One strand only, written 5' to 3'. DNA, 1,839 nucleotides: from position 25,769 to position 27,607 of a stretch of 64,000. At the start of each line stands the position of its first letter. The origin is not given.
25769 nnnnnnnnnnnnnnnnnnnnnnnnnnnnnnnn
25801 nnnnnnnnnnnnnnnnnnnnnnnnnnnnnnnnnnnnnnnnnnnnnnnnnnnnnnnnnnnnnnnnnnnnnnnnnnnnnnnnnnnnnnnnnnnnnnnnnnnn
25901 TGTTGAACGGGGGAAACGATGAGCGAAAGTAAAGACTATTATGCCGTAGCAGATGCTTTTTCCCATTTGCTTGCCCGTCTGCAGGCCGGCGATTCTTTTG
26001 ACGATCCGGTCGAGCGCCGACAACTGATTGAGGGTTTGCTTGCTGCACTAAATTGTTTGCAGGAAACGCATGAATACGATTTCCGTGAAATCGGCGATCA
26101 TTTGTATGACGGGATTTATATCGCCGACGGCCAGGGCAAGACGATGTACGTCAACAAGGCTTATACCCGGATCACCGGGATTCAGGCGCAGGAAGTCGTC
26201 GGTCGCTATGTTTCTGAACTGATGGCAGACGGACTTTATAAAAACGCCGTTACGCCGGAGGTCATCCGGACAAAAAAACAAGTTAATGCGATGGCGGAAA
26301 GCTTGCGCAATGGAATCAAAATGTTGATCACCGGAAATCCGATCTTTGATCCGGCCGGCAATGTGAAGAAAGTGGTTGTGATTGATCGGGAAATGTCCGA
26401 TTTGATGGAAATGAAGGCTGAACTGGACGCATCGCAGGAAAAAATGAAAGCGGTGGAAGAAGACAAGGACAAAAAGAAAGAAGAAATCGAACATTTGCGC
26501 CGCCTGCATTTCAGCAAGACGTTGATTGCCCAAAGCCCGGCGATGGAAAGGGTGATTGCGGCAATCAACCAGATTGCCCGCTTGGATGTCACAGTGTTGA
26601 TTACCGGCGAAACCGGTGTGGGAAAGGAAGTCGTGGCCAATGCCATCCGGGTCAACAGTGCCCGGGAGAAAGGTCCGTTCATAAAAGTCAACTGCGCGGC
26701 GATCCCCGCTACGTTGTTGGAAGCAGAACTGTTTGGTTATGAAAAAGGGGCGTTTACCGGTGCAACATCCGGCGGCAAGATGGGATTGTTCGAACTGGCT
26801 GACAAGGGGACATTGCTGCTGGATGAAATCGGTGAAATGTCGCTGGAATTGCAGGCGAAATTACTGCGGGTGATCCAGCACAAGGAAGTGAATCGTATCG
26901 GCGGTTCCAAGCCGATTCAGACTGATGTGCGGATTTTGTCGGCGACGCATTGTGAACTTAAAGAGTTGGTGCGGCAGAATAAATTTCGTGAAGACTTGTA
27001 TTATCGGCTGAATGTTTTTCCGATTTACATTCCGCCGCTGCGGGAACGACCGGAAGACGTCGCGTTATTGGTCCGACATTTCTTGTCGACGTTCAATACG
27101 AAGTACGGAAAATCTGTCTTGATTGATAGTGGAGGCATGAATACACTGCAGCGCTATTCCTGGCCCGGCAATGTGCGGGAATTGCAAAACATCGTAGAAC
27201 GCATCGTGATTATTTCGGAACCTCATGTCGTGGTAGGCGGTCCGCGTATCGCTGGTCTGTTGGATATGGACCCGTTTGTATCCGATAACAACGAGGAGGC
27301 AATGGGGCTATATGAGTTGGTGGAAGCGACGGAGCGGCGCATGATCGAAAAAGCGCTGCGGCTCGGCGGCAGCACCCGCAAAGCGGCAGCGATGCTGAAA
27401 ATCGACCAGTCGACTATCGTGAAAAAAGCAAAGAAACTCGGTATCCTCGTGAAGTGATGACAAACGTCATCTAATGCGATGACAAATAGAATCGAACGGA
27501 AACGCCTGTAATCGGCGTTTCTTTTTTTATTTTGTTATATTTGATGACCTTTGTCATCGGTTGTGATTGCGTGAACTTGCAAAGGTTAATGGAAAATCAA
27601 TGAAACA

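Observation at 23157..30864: Catabolic module B: SDR - AbfD - C_GCAxxG - sigma54 activator - [sigma54 promoter] BKACE2 - HADH-like - AtoE2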

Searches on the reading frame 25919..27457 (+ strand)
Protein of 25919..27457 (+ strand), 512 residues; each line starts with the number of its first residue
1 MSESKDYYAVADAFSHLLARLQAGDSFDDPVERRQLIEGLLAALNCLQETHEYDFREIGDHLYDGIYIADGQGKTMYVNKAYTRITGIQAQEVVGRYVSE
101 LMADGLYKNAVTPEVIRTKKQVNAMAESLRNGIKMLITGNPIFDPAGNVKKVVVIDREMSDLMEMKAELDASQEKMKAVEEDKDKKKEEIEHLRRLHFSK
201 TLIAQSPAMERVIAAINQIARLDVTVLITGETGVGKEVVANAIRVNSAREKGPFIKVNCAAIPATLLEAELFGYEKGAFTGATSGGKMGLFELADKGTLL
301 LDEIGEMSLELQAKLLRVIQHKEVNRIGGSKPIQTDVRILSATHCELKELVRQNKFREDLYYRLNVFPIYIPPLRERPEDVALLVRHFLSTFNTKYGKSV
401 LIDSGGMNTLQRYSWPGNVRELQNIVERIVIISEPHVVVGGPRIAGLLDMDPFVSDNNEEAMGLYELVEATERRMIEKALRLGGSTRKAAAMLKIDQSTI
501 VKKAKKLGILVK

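Call 4: search_protein_families(library=pfam, proteins=[window:25919-27457:+])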
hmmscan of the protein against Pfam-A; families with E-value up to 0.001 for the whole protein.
window:25919-27457:+ (512 aa): 7 families
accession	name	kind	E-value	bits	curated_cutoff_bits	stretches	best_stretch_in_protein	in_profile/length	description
PF00158.32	Sigma54_activat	-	1.5e-70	236.6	20.2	1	202-369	1-167/168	Sigma-54 interaction domain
PF25601.1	AAA_lid_14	-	5e-21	74.8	27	1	375-438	1-65/87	AAA+ ATPase lid domain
PF14532.12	Sigma54_activ_2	-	4.3e-20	72.8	25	1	203-374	1-138/138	Sigma-54 interaction domain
PF00989.32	PAS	-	2.2e-10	41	22.6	1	54-155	2-109/113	PAS fold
PF18024.7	HTH_50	-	1.8e-09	37.6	27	1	462-509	2-49/50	Helix-turn-helix domain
PF08448.16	PAS_4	-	5.4e-08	33.5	23.1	1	60-160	2-106/110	PAS fold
PF13426.13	PAS_9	-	3.2e-06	27.8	27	1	64-156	2-98/103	PAS domain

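Call 11: search_protein_families(library=ncbifam, proteins=[window:25919-27457:+], max_evalue=0.00001)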
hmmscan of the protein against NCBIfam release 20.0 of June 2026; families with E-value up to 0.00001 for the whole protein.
window:25919-27457:+ (512 aa): 28 families (the best 25 are shown)
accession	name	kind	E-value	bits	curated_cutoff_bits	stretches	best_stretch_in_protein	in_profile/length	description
NF041552.1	TF_PrdR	equivalog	2.6e-127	425.6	795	1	51-506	132-575/577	sigma-54 dependent transcriptional regulator PrdR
TIGR01817.1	nifA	equivalog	1.6e-103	347.3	528.85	1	172-438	167-433/534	nif-specific transcriptional activator NifA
NF003451.0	PRK05022.1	equivalog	8.8e-100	334.8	476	1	159-509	148-510/512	nitric oxide reductase transcriptional regulator NorR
NF008469.0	PRK11361.1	equivalog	3e-98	329.5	714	1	187-509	126-456/461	acetoacetate metabolism transcriptional regulator AtoC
TIGR02915.1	PEP_resp_reg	equivalog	2.6e-94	316.6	502.6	1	197-509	136-444/445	PEP-CTERM-box response regulator transcription factor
TIGR02329.1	propionate_PrpR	equivalog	3.1e-93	313.2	499.2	1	182-434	194-451/526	propionate catabolism operon regulatory protein PrpR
TIGR01818.1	ntrC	equivalog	5.6e-93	312.2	558.6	1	177-437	112-371/463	nitrogen regulation protein NR(I)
NF011953.0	PRK15424.1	equivalog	3.4e-87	293.3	703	1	176-505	195-532/538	propionate catabolism operon regulatory protein PrpR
NF038308.1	RNA_repair_RtcR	equivalog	5.3e-86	289.6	650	1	180-437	159-426/530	RNA repair transcriptional activator RtcR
NF050807.1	TransRegFlbDCaul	equivalog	6.1e-86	289.1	750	1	199-438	117-356/454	sigma-54-dependent transcriptional regulator FlbD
NF011958.0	PRK15429.1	equivalog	1.9e-85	287.9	830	1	202-509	381-686/692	formate hydrogenlyase transcriptional activator FlhA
NF049963.1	RespRegFlgRCampy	domain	1.5e-80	271.2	750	1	161-438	94-372/429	fla regulon two-component system response regulator FlgR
NF041946.1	LuxO_transreg_Vib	equivalog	1.6e-78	264.5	800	1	177-437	110-370/463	quorum-sensing sigma-54 dependent transcriptional regulator LuxO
NF041906.1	V4R_TF_MobR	exception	5.6e-77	259.5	999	1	202-506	234-543/544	phenol degradation transcriptional regulator MobR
TIGR02974.1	phageshock_pspF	equivalog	1.3e-76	258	443.55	1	202-456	1-251/336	phage shock protein operon transcriptional activator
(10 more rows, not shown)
